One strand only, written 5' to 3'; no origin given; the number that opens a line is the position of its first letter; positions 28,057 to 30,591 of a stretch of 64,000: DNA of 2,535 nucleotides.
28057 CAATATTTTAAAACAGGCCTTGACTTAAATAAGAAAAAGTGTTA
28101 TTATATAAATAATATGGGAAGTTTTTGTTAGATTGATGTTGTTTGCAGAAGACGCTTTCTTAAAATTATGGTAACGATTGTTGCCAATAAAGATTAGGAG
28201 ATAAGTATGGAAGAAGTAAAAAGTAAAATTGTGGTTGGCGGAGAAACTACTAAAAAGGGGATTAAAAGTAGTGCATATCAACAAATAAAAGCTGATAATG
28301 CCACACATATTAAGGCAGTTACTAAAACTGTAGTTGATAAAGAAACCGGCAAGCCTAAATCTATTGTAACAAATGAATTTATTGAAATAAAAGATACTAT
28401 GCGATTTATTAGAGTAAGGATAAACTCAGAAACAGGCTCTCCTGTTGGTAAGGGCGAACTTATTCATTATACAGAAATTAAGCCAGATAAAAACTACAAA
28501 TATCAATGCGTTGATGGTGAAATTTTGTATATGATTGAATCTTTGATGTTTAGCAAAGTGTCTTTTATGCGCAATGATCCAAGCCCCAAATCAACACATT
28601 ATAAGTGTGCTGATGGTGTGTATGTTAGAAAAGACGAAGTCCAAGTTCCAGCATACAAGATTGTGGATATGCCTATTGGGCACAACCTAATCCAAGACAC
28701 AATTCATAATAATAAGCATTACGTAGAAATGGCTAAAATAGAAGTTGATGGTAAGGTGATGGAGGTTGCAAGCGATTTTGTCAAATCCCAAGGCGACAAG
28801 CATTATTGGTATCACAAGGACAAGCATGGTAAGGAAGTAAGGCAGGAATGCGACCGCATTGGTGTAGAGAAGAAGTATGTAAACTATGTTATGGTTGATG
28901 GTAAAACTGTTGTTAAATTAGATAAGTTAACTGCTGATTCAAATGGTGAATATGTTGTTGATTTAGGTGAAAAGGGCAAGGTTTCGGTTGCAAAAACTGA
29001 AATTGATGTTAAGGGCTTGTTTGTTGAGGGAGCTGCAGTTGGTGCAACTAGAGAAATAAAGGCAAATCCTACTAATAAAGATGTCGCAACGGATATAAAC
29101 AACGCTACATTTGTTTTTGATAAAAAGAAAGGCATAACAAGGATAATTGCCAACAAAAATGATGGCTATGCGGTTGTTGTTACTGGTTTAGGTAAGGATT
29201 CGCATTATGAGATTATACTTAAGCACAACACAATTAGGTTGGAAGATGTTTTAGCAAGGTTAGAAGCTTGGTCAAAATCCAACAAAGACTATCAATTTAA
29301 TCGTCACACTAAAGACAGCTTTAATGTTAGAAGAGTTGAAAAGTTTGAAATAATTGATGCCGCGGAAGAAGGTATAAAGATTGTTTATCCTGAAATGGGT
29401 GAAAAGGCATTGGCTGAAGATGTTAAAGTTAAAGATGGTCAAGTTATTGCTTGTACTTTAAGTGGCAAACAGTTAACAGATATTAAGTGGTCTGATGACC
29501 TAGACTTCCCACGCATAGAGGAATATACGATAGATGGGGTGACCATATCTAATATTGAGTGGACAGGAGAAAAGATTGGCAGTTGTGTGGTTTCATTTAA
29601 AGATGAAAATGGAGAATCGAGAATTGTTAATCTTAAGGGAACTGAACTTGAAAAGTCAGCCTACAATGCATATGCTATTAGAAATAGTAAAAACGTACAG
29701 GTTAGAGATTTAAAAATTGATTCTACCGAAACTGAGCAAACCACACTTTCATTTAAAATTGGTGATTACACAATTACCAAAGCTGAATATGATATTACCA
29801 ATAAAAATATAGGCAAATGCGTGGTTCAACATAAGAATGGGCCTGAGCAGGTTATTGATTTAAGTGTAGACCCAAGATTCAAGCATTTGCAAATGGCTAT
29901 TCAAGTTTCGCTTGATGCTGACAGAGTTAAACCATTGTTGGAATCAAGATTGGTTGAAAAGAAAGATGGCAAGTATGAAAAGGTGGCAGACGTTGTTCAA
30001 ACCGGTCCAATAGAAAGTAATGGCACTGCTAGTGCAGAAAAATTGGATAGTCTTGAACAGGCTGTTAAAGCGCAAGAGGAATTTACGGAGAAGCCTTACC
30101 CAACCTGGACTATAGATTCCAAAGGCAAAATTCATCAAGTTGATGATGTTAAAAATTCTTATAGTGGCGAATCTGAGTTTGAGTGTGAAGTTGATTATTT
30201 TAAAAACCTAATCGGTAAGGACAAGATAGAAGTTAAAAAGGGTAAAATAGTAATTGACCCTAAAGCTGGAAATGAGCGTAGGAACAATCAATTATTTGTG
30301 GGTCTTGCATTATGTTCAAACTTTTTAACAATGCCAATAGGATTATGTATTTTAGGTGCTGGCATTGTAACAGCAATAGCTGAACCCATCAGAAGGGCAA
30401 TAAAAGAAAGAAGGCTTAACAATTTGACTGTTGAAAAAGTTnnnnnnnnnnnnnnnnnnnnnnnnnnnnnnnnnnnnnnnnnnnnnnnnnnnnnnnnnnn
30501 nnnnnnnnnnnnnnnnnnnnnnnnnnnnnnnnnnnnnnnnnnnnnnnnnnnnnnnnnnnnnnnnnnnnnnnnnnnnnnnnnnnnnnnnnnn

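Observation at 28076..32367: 1369-aa orphan protein with a mid-chain membrane hairpin, in a tRNA-bounded segment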

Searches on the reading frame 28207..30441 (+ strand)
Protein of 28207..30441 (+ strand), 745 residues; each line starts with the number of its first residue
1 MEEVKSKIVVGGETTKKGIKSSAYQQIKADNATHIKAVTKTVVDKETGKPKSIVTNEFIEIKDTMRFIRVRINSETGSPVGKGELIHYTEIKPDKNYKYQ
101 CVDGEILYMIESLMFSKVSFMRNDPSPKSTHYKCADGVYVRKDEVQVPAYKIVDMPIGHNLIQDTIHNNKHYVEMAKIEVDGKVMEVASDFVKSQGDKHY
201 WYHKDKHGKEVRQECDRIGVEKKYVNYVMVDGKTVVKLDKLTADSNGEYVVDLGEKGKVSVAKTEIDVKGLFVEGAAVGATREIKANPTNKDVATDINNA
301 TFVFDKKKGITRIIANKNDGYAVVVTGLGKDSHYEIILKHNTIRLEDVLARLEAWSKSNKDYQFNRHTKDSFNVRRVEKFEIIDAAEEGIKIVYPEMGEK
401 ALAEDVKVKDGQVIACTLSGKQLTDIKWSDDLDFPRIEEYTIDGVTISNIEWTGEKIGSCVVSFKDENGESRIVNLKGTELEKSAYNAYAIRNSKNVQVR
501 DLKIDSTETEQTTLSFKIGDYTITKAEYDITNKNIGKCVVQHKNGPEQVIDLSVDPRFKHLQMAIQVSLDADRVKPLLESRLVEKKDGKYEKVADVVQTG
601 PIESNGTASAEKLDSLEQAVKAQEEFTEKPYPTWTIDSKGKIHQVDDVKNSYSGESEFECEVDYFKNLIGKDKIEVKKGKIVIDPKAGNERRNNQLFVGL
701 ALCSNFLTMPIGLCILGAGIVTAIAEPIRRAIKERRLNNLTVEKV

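Call 31: predict_structure(alignment_id=A3)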
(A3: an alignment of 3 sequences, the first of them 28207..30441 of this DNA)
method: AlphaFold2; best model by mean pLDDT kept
length: 745 residues; sequences in the alignment: 3
mean_pLDDT: 45.9   pTM: 0.26
mean pLDDT of the five models: 45.9, 44.3, 44.1, 43.9, 42.2
residues with pLDDT >= 90: 0; 70-90: 101; 50-70: 164; < 50: 480
segments of 3 or more residues with pLDDT < 50: 1-43, 50-171, 206-208, 225-243, 247-249, 251-280, 291-293, 396-413, 417-421, 431-435, 453-458, 469-472, 474-500, 506-511, 555-557, 567-745
pLDDT, mean of each block of 10 residues (from residue 1): 23 25 25 30 51 34 26 27 26 27 27 27 36 34 30 31 40 63 63 79 57 79 47 42 49 46 30 31 60 55 60 75 80 78 74 79 66 71 68 53 42 49 60 50 62 50 51 43 27 35 51 60 67 63 67 54 48 37 36 40 40 44 41 38 33 24 32 29 33 39 34 32 35 36 29
secondary structure, 60 per line:
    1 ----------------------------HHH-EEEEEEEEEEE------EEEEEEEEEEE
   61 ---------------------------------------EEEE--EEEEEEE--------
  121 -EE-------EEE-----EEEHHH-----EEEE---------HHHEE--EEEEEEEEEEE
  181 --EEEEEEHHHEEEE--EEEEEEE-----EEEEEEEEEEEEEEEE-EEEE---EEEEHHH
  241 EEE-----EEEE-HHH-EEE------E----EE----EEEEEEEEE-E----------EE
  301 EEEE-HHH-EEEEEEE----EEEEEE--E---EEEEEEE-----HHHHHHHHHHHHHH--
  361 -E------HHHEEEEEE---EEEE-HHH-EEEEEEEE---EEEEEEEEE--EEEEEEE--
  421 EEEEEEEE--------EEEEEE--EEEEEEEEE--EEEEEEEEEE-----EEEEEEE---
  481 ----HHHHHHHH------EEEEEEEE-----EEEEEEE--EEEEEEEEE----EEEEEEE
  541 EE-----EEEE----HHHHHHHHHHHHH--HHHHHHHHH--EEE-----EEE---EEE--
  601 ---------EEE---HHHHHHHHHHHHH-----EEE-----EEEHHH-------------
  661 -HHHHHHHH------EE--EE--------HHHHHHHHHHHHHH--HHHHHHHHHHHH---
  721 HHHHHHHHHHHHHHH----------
elements in order (helices of 4 or more, strands of 3 or more residues): E33-43 E50-60 E100-103 E106-112 E131-133 E139-141 E150-153 E170-180 E183-188 E192-195 E198-204 E210-225 E227-230 E234-237 E241-243 E249-252 E258-260 E278-286 E299-304 E310-316 E321-326 E333-339 H345-358 E372-377 E381-384 E390-397 E401-409 E412-418 E421-428 E437-442 E445-453 E456-465 E471-477 H485-492 E499-506 E512-518 E521-529 E534-542 E548-551 H556-568 H571-579 E582-584 E590-592 E596-598 E610-612 H616-628 E634-636 E642-644 H662-669 H690-703 H706-717 H721-735
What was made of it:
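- On SMC-like proteins: The N-half is beta-rich (call 31).
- Checked: N-half: beta-rich in the AF2 model, although model confidence is low (call 31).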

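Call 33: search_protein_representatives(alignment_id=A3)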
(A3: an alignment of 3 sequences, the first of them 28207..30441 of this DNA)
Query: 3 sequences, 737 profile positions. Proteins with E-value up to 0.001 (for the whole library): 32; up to 1e-10: 30; up to 1e-30: 28. The best 32 are listed.
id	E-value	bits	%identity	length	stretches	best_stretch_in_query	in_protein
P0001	0.0e+00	1377.1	-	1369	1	1-737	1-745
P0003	0.0e+00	1240.5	-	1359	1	3-736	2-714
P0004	1.7e-145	502.6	-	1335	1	33-736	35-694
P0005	4.0e-135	468.3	-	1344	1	14-731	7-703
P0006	2.7e-133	462.3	-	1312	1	9-736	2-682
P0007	9.1e-130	450.6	-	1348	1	47-737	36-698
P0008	1.5e-115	403.6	-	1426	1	9-737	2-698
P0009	2.4e-115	403.0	-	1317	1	53-731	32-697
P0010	1.5e-112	393.7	-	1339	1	43-731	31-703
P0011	7.6e-106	371.5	-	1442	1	16-737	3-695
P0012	7.2e-104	365.0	-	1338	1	47-736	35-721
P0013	1.4e-103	364.1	-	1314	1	50-735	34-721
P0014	9.2e-103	361.3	-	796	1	46-735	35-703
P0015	1.3e-102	360.8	-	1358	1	67-736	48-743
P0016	3.8e-93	329.6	-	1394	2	18-598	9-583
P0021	7.1e-52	193.1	-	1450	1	98-735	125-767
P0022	1.9e-50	188.3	-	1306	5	582-735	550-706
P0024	3.9e-48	180.7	-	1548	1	4-732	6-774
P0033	1.1e-05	40.3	-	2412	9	585-636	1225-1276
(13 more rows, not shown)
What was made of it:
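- Checked: The exhaustive HMM search found 32 hits, 28 of them at E<=1e-30 (call 33).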

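Call 41: find_encoding_contigs(protein=P0004, flank=10000, max_places=3)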
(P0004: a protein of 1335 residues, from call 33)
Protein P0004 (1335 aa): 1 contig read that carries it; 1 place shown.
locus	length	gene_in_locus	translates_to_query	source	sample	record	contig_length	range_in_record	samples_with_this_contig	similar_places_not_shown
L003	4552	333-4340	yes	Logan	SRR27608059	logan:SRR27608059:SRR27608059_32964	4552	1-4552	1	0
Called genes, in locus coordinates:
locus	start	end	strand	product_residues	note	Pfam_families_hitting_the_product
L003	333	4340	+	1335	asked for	-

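Call 46: search_protein_families(library=pfam, proteins=[P0033], max_evalue=0.001)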
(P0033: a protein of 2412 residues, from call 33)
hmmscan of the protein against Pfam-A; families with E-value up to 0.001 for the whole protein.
P0033 (2412 aa): 3 families
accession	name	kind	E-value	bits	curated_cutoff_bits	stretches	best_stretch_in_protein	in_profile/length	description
PF13884.11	Peptidase_S74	-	1.7e-14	54.2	22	1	2287-2340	1-57/58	Chaperone of endosialidase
PF03906.20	Phage_T7_tail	-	1.3e-11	44.9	25.2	0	418-443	127-152/157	Phage T7 tail fibre protein, N-terminal domain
PF05753.20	TRAP_beta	-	0.00073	19.4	22.4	0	1556-1592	30-66/178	Translocon-associated protein beta (TRAPB)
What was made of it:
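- Closest known: Phage tail fibres / Rhs-type beta-rich proteins. Same: A tail-fibre-like repeat protein gave a weak HMM hit (calls 33, 46).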

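Call 53: find_encoding_contigs(protein=P0011, flank=10000, max_places=2)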
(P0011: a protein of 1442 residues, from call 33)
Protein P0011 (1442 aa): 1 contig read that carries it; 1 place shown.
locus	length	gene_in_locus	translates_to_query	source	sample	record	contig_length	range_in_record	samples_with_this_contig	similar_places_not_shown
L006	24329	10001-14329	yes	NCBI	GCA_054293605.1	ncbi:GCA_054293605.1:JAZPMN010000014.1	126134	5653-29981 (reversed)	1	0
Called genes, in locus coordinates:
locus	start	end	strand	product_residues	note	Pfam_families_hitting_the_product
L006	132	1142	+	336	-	PF14659:Phage_int_SAM_3, PF00589:Phage_integrase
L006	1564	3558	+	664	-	PF00664:ABC_membrane, PF00005:ABC_tran, PF02463:SMC_N (weak)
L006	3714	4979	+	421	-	PF00004:AAA, PF01434:Peptidase_M41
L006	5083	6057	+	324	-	PF13280:WYL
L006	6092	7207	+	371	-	PF14281:PDDEXK_4 (weak)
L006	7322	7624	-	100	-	PF01381:HTH_3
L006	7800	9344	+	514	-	PF13855:LRR_8 (faint), PF13306:LRR_5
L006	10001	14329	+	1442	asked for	-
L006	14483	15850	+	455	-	PF28494:GlyRS_ins_1 (weak), PF00587:tRNA-synt_2b, PF03129:HGTP_anticodon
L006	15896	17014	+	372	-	PF13421:Band_7_1, PF01145:Band_7, PF17032:Zn_ribbon_15 (faint), PF12773:DZR, PF13240:Zn_Ribbon_1 (faint), PF18912:DZR_2 (faint), PF12773:DZR, PF13248:Zn_ribbon_3 (weak), +1 more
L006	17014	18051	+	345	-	-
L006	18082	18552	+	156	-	PF12773:DZR (weak), PF13240:Zn_Ribbon_1 (weak), PF13248:Zn_ribbon_3 (faint)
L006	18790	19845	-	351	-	PF01520:Amidase_3, PF01471:PG_binding_1, PF09374:PG_binding_3 (faint), PF01471:PG_binding_1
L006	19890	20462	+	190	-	-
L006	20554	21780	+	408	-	-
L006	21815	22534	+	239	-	PF01416:PseudoU_synth_1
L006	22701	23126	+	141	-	PF00572:Ribosomal_L13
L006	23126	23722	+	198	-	PF00380:Ribosomal_S9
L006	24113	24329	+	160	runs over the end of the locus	PF14317:YcxB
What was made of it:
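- In one relative (L006) an integrase/WYL/PDDEXK block sits upstream of the same tRNAs (call 53).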

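Call 54: find_encoding_contigs(protein=P0024, flank=10000, max_places=2)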
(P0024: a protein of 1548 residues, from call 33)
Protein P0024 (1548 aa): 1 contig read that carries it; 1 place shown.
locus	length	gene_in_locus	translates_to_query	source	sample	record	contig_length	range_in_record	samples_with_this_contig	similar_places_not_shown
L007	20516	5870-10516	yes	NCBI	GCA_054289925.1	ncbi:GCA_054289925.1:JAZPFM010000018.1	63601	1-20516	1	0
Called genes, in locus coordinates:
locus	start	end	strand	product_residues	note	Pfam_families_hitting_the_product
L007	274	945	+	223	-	-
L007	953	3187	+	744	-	-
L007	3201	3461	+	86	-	-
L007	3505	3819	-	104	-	PF07561:DUF1540 (faint)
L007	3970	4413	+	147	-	PF01281:Ribosomal_L9_N, PF03948:Ribosomal_L9_C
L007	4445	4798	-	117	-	PF05635:23S_rRNA_IVP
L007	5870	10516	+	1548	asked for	-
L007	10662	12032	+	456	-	PF28494:GlyRS_ins_1 (faint), PF00587:tRNA-synt_2b, PF03129:HGTP_anticodon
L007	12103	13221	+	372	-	PF13421:Band_7_1, PF01145:Band_7, PF17032:Zn_ribbon_15 (faint), PF12773:DZR, PF12773:DZR, PF13240:Zn_Ribbon_1 (weak), PF13248:Zn_ribbon_3, PF13240:Zn_Ribbon_1 (weak), +1 more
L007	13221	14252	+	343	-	-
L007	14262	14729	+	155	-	PF12773:DZR (faint), PF13240:Zn_Ribbon_1 (weak), PF13248:Zn_ribbon_3 (faint)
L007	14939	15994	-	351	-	PF01520:Amidase_3, PF01471:PG_binding_1, PF09374:PG_binding_3 (faint), PF01471:PG_binding_1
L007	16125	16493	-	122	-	PF16320:Ribosomal_L12_N, PF00542:Ribosomal_L12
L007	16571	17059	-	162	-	PF00466:Ribosomal_L10, PF27436:RL10_C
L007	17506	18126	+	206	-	-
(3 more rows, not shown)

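Call 63: find_encoding_contigs(protein=P0008, flank=10000, max_places=2)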
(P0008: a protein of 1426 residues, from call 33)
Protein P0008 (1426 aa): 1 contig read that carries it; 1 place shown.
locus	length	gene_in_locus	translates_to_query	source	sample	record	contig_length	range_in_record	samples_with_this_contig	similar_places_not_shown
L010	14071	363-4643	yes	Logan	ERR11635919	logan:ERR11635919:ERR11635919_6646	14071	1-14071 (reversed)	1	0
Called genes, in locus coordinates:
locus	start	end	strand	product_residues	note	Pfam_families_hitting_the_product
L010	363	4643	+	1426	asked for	-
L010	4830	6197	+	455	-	PF28494:GlyRS_ins_1 (weak), PF00587:tRNA-synt_2b, PF03129:HGTP_anticodon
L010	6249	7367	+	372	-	PF13421:Band_7_1, PF01145:Band_7, PF17032:Zn_ribbon_15 (faint), PF12773:DZR, PF18912:DZR_2 (faint), PF12773:DZR, PF13240:Zn_Ribbon_1 (weak), PF13248:Zn_ribbon_3 (weak), +1 more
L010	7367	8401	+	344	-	-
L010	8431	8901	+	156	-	PF12773:DZR (faint), PF13240:Zn_Ribbon_1 (faint), PF13248:Zn_ribbon_3 (faint)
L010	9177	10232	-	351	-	PF01520:Amidase_3, PF01471:PG_binding_1, PF09374:PG_binding_3 (faint), PF01471:PG_binding_1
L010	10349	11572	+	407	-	-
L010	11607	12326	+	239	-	PF01416:PseudoU_synth_1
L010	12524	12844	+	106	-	-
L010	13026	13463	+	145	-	PF00572:Ribosomal_L13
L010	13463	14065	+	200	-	PF00380:Ribosomal_S9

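Call 68: fold_search(model_id=the predicted structure, library=pdb)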
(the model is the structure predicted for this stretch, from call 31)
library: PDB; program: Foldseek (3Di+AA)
matches with E <= 10: 640; with E <= 0.001: 0
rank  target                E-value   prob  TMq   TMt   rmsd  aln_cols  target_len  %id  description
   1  8hmc_A                1.3e-03  0.15  0.06  0.07  28.3       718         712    8  base module state 1 of Tetrahymena IFT-A (released 2023-06-14)
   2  8qjd_B                2.6e-03  0.18  0.07  0.05  25.3       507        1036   12  T6SS-linked Rhs repeat protein - Salmonella bongori Rhs-core domain (released 2024-09-25)
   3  8qja_D                2.7e-03  0.47  0.10  0.08  27.0       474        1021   10  T6SS-linked Rhs repeat protein - Advenella mimigardefordensis VgrG-Rhs core (released 2024-09-25)
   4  8qja_B                3.1e-03  0.38  0.09  0.07  25.8       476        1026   12  T6SS-linked Rhs repeat protein - Advenella mimigardefordensis VgrG-Rhs core (released 2024-09-25)
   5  9j6j                  4.3e-03  0.11  0.05  0.05  24.6       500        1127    9  HBx fused DDB1 4M mutant (released 2025-06-04)
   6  4a0b_A                5.5e-03  0.16  0.07  0.05  29.2       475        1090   11  Structure of hsDDB1-drDDB2 bound to a 16 bp CPD-duplex (pyrimidine at D-1 position) at 3.8 A resolution (CPD 4) (released 2011-11-30)
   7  8qja_A                9.2e-03  0.30  0.09  0.07  26.6       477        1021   11  T6SS-linked Rhs repeat protein - Advenella mimigardefordensis VgrG-Rhs core (released 2024-09-25)
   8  7r5k_K0               1.5e-02  0.13  0.06  0.04  23.4       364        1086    9  Human nuclear pore complex (constricted) (released 2022-06-22)
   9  8fjp_A                2.4e-02  0.10  0.08  0.04  22.9       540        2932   10  Cryo-EM structure of native mosquito salivary gland surface protein 1 (SGS1) (released 2023-03-01)
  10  5nxh_A                2.4e-02  0.09  0.07  0.08  43.4       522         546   12  Crystal structure of the carboxy-terminal region of the bacteriophage T4 proximal long tail fibre protein gp34, residu (released 2017-07-12)
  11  9gar                  2.9e-02  0.08  0.06  0.09  22.5       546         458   10  Siderophore-binding lipoprotein XusB from Barnesiella viscericola (released 2025-08-06)
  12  3jrp                  3.9e-02  0.09  0.06  0.10  30.8       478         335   10  SEC13 with NUP145C (AA109-179) insertion blade (released 2009-10-27)
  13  4uxg_I                4.1e-02  0.05  0.05  0.08  43.0       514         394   13  Crystal structure of the carboxy-terminal region of the bacteriophage T4 proximal long tail fibre protein gp34, R32 na (released 2015-09-30)
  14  4uxg_K                4.5e-02  0.08  0.06  0.11  41.8       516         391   11  Crystal structure of the carboxy-terminal region of the bacteriophage T4 proximal long tail fibre protein gp34, R32 na (released 2015-09-30)
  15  1u8e_B                4.8e-02  0.11  0.05  0.06  23.1       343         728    8  HUMAN DIPEPTIDYL PEPTIDASE IV/CD26 MUTANT Y547F (released 2004-08-17)
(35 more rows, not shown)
